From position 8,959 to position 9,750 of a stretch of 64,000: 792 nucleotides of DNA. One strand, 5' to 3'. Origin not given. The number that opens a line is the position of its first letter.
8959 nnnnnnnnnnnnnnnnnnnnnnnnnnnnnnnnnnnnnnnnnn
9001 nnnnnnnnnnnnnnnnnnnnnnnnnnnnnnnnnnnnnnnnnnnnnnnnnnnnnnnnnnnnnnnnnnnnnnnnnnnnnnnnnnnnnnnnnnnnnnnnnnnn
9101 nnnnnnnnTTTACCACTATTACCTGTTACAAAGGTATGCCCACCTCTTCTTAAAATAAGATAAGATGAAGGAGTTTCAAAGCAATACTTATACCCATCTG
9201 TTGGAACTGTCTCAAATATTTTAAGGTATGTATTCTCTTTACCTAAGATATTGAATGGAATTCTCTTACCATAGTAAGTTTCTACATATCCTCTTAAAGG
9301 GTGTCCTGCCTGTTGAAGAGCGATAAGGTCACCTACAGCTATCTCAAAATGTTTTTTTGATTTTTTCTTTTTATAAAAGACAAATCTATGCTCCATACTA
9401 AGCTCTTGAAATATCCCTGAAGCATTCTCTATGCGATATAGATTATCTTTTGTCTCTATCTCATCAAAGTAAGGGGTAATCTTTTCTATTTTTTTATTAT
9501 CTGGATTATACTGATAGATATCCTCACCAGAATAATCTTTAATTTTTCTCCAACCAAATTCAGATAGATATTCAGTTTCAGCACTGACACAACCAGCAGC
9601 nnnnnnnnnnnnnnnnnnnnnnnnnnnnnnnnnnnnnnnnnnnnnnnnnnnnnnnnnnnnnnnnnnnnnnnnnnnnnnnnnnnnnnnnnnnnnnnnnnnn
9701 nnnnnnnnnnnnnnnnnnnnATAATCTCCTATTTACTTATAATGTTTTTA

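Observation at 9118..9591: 158-aa mini-intein splitting the Walker-A P-loop of the large terminase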

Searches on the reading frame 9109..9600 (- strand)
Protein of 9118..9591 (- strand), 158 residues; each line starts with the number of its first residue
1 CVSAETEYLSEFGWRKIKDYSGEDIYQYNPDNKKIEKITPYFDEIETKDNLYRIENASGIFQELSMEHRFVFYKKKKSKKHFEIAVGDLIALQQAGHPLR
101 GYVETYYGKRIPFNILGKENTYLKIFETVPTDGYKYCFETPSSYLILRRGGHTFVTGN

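Call 4: search_protein_families(library=pfam, proteins=[window:9118-9591:-], max_evalue=1)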
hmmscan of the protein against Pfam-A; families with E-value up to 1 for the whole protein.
window:9118-9591:- (158 aa): 1 family
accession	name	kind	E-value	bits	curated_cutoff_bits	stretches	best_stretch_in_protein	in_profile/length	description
PF14890.11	Intein_splicing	-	0.019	15.2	35.8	1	20-95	18-97/155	Intein splicing domain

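Call 5: search_protein_families(library=ncbifam, proteins=[window:9118-9591:-], max_evalue=10)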
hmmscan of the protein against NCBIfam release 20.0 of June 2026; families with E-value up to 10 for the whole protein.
window:9118-9591:- (158 aa): 0 families

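Call 6: search_protein_families(library=phrogs, proteins=[window:9118-9591:-], max_evalue=1)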
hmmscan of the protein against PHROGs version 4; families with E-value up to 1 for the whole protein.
window:9118-9591:- (158 aa): 3 families
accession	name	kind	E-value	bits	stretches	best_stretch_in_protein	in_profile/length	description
phrog_979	-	head and packaging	1.4e-20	74.6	1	1-157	17-172/642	terminase large subunit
phrog_32482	-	other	1.3e-15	58.1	2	131-158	378-405/589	PhoH-like phosphate starvation-inducible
phrog_12229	-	DNA, RNA and nucleotide metabolism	0.079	12.3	1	126-158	439-471/577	ribonucleotide reductase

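Call 7: search_solved_structures(query=window:9118-9591:-, max_evalue=10, show_alignments=3)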
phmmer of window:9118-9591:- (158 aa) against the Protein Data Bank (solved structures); distinct sequences matched with E-value up to 10: 4.
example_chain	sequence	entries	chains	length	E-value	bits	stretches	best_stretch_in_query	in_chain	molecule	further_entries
1o6w_A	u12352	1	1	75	0.039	17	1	2-43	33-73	PRE-MRNA PROCESSING PROTEIN PRP40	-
1h1c_A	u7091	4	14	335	0.46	13.5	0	24-76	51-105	HISTIDINOL-PHOSPHATE AMINOTRANSFERASE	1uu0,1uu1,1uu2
1k32_A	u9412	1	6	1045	0.81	12.7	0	15-39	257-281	tricorn protease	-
1n6d_A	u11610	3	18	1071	0.86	12.6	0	15-39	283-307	Tricorn protease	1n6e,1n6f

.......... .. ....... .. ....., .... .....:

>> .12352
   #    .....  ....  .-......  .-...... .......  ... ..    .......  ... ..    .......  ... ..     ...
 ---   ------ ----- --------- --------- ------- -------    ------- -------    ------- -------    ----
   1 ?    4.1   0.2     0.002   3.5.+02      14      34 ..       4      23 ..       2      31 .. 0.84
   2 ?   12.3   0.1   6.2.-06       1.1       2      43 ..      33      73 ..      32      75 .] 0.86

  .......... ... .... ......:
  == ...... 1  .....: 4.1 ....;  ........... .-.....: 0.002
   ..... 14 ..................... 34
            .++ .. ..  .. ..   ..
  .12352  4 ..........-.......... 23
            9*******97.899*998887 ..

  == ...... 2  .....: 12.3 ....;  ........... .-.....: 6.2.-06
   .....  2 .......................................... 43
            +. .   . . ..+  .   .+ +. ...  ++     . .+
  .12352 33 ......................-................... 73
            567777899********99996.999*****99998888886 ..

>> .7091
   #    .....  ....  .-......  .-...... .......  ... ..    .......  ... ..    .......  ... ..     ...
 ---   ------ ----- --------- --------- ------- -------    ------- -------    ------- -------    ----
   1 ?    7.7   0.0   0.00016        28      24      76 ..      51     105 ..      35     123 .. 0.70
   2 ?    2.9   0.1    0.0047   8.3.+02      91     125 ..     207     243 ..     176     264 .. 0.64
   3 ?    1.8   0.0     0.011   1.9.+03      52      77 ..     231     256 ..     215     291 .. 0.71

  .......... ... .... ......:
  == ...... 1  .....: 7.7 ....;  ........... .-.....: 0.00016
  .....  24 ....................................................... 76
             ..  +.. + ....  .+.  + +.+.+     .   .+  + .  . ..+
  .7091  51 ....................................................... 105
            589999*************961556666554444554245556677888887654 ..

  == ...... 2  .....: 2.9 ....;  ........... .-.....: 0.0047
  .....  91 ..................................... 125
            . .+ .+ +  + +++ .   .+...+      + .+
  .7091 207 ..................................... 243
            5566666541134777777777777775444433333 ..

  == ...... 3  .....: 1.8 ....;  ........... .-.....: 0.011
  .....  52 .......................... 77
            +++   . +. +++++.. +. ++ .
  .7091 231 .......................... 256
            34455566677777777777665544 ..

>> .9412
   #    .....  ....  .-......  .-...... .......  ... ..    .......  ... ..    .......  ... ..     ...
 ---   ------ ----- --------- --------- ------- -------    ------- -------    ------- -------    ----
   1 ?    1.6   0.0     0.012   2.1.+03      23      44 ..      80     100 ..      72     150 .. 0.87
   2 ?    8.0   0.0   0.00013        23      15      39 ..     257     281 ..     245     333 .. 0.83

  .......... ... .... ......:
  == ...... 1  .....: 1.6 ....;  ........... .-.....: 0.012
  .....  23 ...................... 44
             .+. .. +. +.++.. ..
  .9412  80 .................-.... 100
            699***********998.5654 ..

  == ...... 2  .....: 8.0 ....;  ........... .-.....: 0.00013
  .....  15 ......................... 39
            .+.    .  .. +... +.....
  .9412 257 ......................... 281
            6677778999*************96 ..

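Call 9: search_dna_similar(query=window:9118-9591:-, collection=phages, mode=protein, max_rows=40, max_evalue=0.01)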
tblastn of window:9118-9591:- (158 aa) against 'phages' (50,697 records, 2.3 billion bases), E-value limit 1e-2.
Records with a match: 175; places in all: 186; records where one place covers at least 80% of the query: 144.
Best place of each record, by identity: 60-80% 133; <60% 42.
By first word of the organism name: Escherichia 113; Pseudomonas 11; Klebsiella 7; Vibrio 7; Bacillus 6; Enterocloster 6; Acinetobacter 5; Campylobacter 5; Phapecoctavirus 3; Justusliebigvirus 3; and 8 more.
By host as written in the record: Escherichia coli 29; - 20; Escherichia coli K-12 MG1655 18; Escherichia sp. 8; Pseudomonas syringae pv. porri LMG 28495 8; Campylobacter jejuni 5; Escherichia coli EC3.18 4; Escherichia coli K-12 4; and 54 more.
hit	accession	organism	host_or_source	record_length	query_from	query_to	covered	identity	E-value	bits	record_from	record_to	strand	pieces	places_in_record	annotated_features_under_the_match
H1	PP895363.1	Klebsiella phage FKP3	Klebsiella pneumoniae CG258-ST307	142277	1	158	100%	74.1%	1e-70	235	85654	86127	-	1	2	terminase large subunit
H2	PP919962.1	Klebsiella phage KP2025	Klebsiella pneumoniae 12092025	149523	1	158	100%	74.1%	2e-70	234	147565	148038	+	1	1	large subunit terminase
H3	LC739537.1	Escherichia phage phiWec188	Escherichia coli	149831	1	158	100%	73.6%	1e-69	233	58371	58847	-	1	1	hypothetical protein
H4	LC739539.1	Escherichia phage phiWec190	Escherichia coli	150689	1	158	100%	73.6%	1e-69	233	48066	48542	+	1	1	hypothetical protein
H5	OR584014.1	Pseudomonas phage PsgM04F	Pseudomonas coronafaciens pv. garcae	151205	1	158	100%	73.6%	1e-69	233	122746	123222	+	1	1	terminase large subunit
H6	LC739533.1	Escherichia phage phiWec179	Escherichia coli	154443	1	158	100%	73.6%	1e-69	233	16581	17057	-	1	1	hypothetical protein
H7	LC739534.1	Escherichia phage phiWec181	Escherichia coli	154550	1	158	100%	73.6%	1e-69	233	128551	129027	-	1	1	hypothetical protein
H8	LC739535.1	Escherichia phage phiWec186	Escherichia coli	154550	1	158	100%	73.6%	1e-69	233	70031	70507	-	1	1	hypothetical protein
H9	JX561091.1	Escherichia phage phAPEC8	Escherichia coli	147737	1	158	100%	73.6%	4e-68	228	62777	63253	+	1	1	putative terminase large subunit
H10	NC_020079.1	Escherichia phage phAPEC8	Escherichia coli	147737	1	158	100%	73.6%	4e-68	228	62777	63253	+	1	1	terminase large subunit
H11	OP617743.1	Klebsiella phage KP13-26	Klebsiella pneumoniae KP13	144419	1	158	100%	73.4%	6e-70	233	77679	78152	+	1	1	hypothetical protein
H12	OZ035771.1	Phapecoctavirus DIJ07P2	-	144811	1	158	100%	73.0%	2e-67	226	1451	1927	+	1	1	record has no annotation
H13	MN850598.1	Escherichia phage nieznany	Escherichia coli K-12 MG1655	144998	1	158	100%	73.0%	2e-67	226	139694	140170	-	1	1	putative terminase large subunit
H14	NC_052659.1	Escherichia phage nieznany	Escherichia coli K-12 MG1655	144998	1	158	100%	73.0%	2e-67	226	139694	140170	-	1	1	terminase large subunit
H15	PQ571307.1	Shigella phage SF1-1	Shigella flexneri SB2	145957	1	158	100%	73.0%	2e-67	226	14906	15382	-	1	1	terminase large subunit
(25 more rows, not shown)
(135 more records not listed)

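Call 10: search_dna_similar(query=window:9118-9591:-, collection=phages, mode=protein, max_rows=60, max_evalue=0.01, rows=spread)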
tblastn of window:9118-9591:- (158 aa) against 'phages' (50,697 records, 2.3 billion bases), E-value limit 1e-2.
Records with a match: 175; places in all: 186; records where one place covers at least 80% of the query: 144.
Best place of each record, by identity: 60-80% 133; <60% 42.
By first word of the organism name: Escherichia 113; Pseudomonas 11; Klebsiella 7; Vibrio 7; Bacillus 6; Enterocloster 6; Acinetobacter 5; Campylobacter 5; Phapecoctavirus 3; Justusliebigvirus 3; and 8 more.
By host as written in the record: Escherichia coli 29; - 20; Escherichia coli K-12 MG1655 18; Escherichia sp. 8; Pseudomonas syringae pv. porri LMG 28495 8; Campylobacter jejuni 5; Escherichia coli EC3.18 4; Escherichia coli K-12 4; and 54 more.
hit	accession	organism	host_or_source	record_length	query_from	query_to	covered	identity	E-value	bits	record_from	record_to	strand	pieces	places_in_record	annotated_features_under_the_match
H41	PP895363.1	Klebsiella phage FKP3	Klebsiella pneumoniae CG258-ST307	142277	1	158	100%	74.1%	1e-70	235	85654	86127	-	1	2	terminase large subunit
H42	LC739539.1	Escherichia phage phiWec190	Escherichia coli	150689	1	158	100%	73.6%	1e-69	233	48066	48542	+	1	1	hypothetical protein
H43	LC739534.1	Escherichia phage phiWec181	Escherichia coli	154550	1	158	100%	73.6%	1e-69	233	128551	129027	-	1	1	hypothetical protein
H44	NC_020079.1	Escherichia phage phAPEC8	Escherichia coli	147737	1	158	100%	73.6%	4e-68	228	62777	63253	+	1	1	terminase large subunit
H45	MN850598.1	Escherichia phage nieznany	Escherichia coli K-12 MG1655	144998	1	158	100%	73.0%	2e-67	226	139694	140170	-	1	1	putative terminase large subunit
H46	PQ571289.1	Escherichia phage EF1-1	Escherichia fergusonii T12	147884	1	158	100%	73.0%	2e-67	226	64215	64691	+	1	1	terminase large subunit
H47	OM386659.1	Escherichia phage vB_EcoM_ESCO37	Escherichia coli APEC BEN4358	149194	1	158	100%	73.0%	2e-67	226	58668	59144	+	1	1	putative terminase large subunit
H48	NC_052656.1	Escherichia phage anhysbys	Escherichia coli K-12 MG1655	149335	1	158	100%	73.0%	2e-67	226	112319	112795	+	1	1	terminase large subunit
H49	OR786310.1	Escherichia phage ETEC-TG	Enterotoxigenic Escherichia coli ETEC-TG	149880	1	158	100%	73.0%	2e-67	226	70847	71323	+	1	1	terminase large subunit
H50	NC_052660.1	Escherichia phage tuntematon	Escherichia coli K-12 MG1655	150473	1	158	100%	73.0%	2e-67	226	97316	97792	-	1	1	terminase large subunit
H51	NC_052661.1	Escherichia phage ukendt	Escherichia coli K-12 MG1655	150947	1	158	100%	73.0%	2e-67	226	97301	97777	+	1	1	terminase large subunit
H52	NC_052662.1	Escherichia phage Mt1B1_P17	Escherichia coli Mt1B1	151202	1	158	100%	73.0%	2e-67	226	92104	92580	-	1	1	terminase large subunit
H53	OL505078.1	Escherichia phage BI-EHEC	Enterohemorrhagic Escherichia coli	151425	1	158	100%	73.0%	2e-67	226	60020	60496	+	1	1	none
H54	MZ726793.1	Escherichia phage vB_EcoM_ASO2A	Escherichia coli O2 Strain ECL21443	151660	1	158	100%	73.0%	2e-67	226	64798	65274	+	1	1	terminase large subunit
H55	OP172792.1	Escherichia phage ECO340P2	Shigella flexneri DA340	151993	1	158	100%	73.0%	2e-67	226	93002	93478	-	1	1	hypothetical protein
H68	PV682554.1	Escherichia phage 92CQ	Escherichia coli 92CQ (ESBL-producing)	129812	1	158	100%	72.2%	2e-68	229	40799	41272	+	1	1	terminase large subunit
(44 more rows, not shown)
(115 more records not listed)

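Call 19: search_solved_structures(query=A1, max_evalue=10, show_alignments=3)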
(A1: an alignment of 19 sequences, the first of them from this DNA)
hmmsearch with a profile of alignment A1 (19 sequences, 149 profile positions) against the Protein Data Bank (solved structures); distinct sequences matched with E-value up to 10: 23.
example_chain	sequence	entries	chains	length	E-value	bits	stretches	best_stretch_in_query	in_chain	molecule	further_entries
6zgq_A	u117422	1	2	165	3.5e-12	50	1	6-148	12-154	AceL NrdHF-1-1 Intein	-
7oec_A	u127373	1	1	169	0.00028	24.3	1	25-107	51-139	DNA polymerase II large subunit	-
5bkh_A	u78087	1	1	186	0.00034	24.1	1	25-107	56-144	DNA polymerase II large subunit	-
1o6w_A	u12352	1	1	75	0.0051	20.2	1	7-43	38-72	PRE-MRNA PROCESSING PROTEIN PRP40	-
6y75_A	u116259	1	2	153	0.063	16.7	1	14-70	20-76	NAD(P)(+)--arginine ADP-ribosyltransferase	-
6y75_B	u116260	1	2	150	0.064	16.7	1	14-70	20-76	NAD(P)(+)--arginine ADP-ribosyltransferase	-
6tmm_AAA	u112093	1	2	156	0.067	16.6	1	14-70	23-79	NAD(P)(+)--arginine ADP-ribosyltransferase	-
6tmm_BBB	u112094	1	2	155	0.067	16.6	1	14-70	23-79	NAD(P)(+)--arginine ADP-ribosyltransferase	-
3ifj_A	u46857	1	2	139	0.11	15.9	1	7-66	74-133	Endonuclease PI-MtuI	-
3igd_A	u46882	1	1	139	0.27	14.6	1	7-66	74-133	Endonuclease PI-MtuI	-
2in9_A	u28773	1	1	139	0.27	14.6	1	7-66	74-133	Endonuclease PI-MtuI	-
2in0_A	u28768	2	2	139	0.27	14.6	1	7-66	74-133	Endonuclease PI-MtuI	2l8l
5k08_A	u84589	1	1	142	0.28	14.6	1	7-66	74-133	RecA mini intein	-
5i0a_A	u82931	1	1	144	0.29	14.5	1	7-66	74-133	Intein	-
6qaz_A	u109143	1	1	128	0.45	13.9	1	2-70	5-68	cyanophage-like gp41-1 intein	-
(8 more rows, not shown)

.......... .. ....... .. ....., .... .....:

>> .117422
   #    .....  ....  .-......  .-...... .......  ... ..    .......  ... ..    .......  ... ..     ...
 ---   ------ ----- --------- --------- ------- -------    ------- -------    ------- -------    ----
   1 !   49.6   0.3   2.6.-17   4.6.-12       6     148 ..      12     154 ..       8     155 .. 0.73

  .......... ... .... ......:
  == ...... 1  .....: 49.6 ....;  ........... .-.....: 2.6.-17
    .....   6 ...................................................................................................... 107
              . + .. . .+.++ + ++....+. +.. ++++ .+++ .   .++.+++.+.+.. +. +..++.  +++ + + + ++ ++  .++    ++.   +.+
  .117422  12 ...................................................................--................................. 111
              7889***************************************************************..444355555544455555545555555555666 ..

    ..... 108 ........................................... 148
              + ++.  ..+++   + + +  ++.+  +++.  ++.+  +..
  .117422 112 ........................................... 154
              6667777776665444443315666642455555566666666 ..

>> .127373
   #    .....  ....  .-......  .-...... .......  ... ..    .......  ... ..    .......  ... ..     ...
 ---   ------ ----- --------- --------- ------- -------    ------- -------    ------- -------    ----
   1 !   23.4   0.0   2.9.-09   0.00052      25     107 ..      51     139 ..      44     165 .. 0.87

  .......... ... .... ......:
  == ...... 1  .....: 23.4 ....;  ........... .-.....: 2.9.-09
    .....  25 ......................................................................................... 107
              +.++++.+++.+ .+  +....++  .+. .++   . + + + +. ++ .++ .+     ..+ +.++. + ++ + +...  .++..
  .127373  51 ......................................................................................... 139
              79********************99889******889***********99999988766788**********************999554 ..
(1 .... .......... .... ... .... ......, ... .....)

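Call 26: predict_structure(alignment_id=A2)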
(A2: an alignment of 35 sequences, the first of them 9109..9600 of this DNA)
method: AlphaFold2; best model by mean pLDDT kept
length: 164 residues; sequences in the alignment: 35
mean_pLDDT: 85.1   pTM: 0.77
mean pLDDT of the five models: 85.1, 84.4, 82.5, 80.1, 76.6
residues with pLDDT >= 90: 63; 70-90: 83; 50-70: 17; < 50: 1
segments of 3 or more residues with pLDDT < 50: none
pLDDT, mean of each block of 10 residues (from residue 1): 82 96 96 92 93 88 86 74 79 86 81 78 73 91 90 88 57
secondary structure, 60 per line:
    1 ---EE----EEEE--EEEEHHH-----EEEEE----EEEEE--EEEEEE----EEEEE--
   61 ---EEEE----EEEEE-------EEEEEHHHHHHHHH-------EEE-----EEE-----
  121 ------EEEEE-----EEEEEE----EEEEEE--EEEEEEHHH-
elements in order: E10-13 E16-19 E28-32 E37-41 E44-49 E54-58 E64-67 E72-76 E84-88 H89-97 E105-107 E113-115 E127-131 E137-142 E147-152 E155-160

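Call 29: fold_search(model_id=the predicted structure, library=pdb)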
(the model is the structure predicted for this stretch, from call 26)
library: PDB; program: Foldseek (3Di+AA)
matches with E <= 10: 266; with E <= 0.001: 31
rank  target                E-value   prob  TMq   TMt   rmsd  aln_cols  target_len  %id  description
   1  6zgq_B                2.0e-07  1.00  0.61  0.64   5.1       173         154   17  AceL NrdHF class 3 split intein GSH linked splice inactive variant - C124A, N146A (released 2020-09-16)
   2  6zgq_A                2.9e-07  1.00  0.59  0.63   5.0       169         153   18  AceL NrdHF class 3 split intein GSH linked splice inactive variant - C124A, N146A (released 2020-09-16)
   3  6rpq                  4.8e-05  1.00  0.57  0.41   5.6       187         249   16  Crystal structure of PhoCDC21-1 intein (released 2019-08-14)
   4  2lwy_MODEL_1_A        8.2e-05  1.00  0.54  0.62   4.7       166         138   14  Solution Structure of Bacterial Intein-Like domain from Clostridium thermocellum (released 2013-05-08)
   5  1at0                  1.3e-04  1.00  0.57  0.63   5.0       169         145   13  17-kDA fragment of hedgehog C-terminal autoprocessing domain (released 1997-11-12)
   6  5o9i_B                1.5e-04  1.00  0.57  0.54   8.9       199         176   16  Crystal structure of transcription factor IIB Mvu mini-intein (released 2017-11-01)
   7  6tmm_BBB              2.0e-04  1.00  0.53  0.55   6.0       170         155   12  BIL2 domain from T.thermophila BUBL1 locus (C1A-N143A) (released 2020-12-16)
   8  7oec                  2.1e-04  1.00  0.58  0.57   5.2       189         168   13  Crystal structure of an intein from a hyperthermophile (released 2021-05-26)
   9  6tmm_AAA              2.7e-04  1.00  0.55  0.57   5.9       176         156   10  BIL2 domain from T.thermophila BUBL1 locus (C1A-N143A) (released 2020-12-16)
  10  4gig                  3.1e-04  1.00  0.54  0.55   5.1       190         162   13  crystal structure of T69A mutant of trapped Dnae intein precursor (released 2013-03-06)
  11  6y75_B                3.3e-04  1.00  0.57  0.61   5.0       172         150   12  BIL2 domain from T.thermophila BUBL1 locus (C1A-N143A) (released 2021-02-03)
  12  5o9i_A                4.3e-04  1.00  0.58  0.56   4.7       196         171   16  Crystal structure of transcription factor IIB Mvu mini-intein (released 2017-11-01)
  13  8ubs_A                4.3e-04  1.00  0.49  0.52   5.9       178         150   12  Crystal structure of NrdJ-1 split intein fusion (released 2024-10-09)
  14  6rpp                  4.5e-04  1.00  0.53  0.52   6.7       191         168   16  Crystal structure of PabCDC21-1 intein (released 2019-08-14)
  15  4o1s_A                4.8e-04  1.00  0.56  0.55   5.5       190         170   18  Crystal structure of TvoVMA intein (released 2014-03-19)
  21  6bs8_A                7.3e-04  1.00  0.53  0.65   4.3       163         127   12  The class 3 DnaB intein from Mycobacterium smegmatis (released 2018-11-21)
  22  6bs8_B                7.7e-04  1.00  0.52  0.64   4.7       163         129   12  The class 3 DnaB intein from Mycobacterium smegmatis (released 2018-11-21)
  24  6rix_B                7.7e-04  1.00  0.52  0.63   4.8       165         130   12  Crystal structure of MchDnaB-1 intein (released 2020-05-13)
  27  6rix_A                8.6e-04  1.00  0.50  0.60   5.1       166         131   11  Crystal structure of MchDnaB-1 intein (released 2020-05-13)
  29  6bs8_C                9.5e-04  1.00  0.53  0.66   4.4       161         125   13  The class 3 DnaB intein from Mycobacterium smegmatis (released 2018-11-21)
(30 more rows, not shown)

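Call 43: find_homologous_proteins(query=A1, max_evalue=0.001)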
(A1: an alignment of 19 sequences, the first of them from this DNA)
Query A1 (19 sequences) (158 aa, profile of the alignment): 8 proteins with E <= 0.001 among 341 candidates.
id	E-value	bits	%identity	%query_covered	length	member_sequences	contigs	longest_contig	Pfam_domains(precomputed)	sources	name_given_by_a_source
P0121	3.2e-53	198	27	100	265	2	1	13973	-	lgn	-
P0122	4.1e-51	191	73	100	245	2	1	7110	-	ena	-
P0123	8.6e-27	112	71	52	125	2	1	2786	-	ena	-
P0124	2.1e-26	111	62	57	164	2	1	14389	-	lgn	-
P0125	8.1e-26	109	68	50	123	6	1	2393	-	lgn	-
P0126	5.2e-17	80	69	42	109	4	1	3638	-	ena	-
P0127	5.2e-12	64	22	100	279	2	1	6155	PF01555.25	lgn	-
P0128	1.0e-11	63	39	20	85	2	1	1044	-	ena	-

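Call 51: search_protein_families(library=pfam, proteins=[P0127], max_evalue=1)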
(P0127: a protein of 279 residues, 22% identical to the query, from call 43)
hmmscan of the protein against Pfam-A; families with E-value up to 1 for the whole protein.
P0127 (279 aa): 5 families
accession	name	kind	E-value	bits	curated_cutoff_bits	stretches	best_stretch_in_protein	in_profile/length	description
PF01555.25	N6_N4_Mtase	-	2.4e-11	44.5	26.7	1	30-104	1-82/221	DNA methylase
PF13847.12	Methyltransf_31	-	0.025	14.7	27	1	8-74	53-108/145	Methyltransferase domain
PF00107.32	ADH_zinc_N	-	0.078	13.4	31.8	0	57-79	69-91/129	Zinc-binding dehydrogenase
PF01170.24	UPF0020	-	0.086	13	22.3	1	21-87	112-177/197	RMKL-like, methyltransferase domain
PF13403.11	Hint_2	-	0.2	12.5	28.4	0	106-143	2-39/147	Hint domain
